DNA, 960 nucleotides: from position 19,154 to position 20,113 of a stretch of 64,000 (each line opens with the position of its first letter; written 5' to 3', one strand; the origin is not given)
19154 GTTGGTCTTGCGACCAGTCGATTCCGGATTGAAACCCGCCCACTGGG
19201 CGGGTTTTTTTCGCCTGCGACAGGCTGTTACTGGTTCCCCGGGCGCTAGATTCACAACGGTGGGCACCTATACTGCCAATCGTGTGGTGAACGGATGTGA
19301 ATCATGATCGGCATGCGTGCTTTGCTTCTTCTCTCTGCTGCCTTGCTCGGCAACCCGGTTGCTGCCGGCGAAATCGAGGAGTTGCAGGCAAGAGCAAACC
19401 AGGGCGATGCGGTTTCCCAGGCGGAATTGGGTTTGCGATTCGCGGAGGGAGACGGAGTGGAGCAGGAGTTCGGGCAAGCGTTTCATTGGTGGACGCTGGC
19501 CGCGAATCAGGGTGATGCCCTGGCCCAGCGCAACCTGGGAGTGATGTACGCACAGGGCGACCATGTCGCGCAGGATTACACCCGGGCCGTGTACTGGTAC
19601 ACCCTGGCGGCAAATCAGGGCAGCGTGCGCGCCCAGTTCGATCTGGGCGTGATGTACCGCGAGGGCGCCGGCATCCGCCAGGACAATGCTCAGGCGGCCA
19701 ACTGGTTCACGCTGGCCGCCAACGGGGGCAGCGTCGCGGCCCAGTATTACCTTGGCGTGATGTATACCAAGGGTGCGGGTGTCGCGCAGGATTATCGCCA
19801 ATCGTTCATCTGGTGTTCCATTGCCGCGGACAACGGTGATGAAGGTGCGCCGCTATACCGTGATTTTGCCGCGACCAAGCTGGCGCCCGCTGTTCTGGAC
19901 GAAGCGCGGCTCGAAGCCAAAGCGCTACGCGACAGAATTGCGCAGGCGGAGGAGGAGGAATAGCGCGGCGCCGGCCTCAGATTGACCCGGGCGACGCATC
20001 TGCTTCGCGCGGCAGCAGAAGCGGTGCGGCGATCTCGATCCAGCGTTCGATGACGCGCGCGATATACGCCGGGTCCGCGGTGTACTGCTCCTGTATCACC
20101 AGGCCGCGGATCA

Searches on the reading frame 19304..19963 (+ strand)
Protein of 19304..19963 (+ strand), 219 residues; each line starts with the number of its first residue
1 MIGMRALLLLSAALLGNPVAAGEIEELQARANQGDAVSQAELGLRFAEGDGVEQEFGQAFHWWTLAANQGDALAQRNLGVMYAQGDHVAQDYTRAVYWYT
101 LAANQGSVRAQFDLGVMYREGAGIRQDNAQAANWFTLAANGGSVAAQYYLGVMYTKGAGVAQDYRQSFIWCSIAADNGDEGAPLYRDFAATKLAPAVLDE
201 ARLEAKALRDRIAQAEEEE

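Call 3: search_protein_families(library=ncbifam, proteins=[window:19304-19963:+], max_evalue=0.01)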
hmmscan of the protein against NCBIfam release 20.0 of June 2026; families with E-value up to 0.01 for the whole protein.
window:19304-19963:+ (219 aa): 5 families
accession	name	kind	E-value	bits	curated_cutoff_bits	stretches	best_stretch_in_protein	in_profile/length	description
NF033786.1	phenyl_MerG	equivalog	3.3e-26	92.6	350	2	70-211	63-213/217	phenylmercury resistance protein MerG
NF047621.1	FlgprotMotXVib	equivalog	1.6e-13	50.6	330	2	79-176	79-178/211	flagellar protein MotX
NF038194.1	AlgK_TPR_lipo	equivalog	9.8e-11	40.9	700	1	77-202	303-427/448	alginate biosynthesis TPR repeat lipoprotein AlgK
NF045484.1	TransRegExoR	equivalog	6.9e-07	28.8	450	1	62-182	65-199/267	exopolysaccharide production regulator ExoR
NF010814.0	PRK14218.1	equivalog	0.00046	20.7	134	0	42-69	21-48/133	fluoride efflux transporter CrcB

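Call 4: search_protein_families(library=pfam, proteins=[window:19304-19963:+], max_evalue=0.01)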
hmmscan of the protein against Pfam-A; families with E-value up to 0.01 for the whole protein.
window:19304-19963:+ (219 aa): 1 family
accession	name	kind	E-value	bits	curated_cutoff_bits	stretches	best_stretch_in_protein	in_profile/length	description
PF08238.18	Sel1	-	3.4e-37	126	30.7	4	72-107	1-36/36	Sel1 repeat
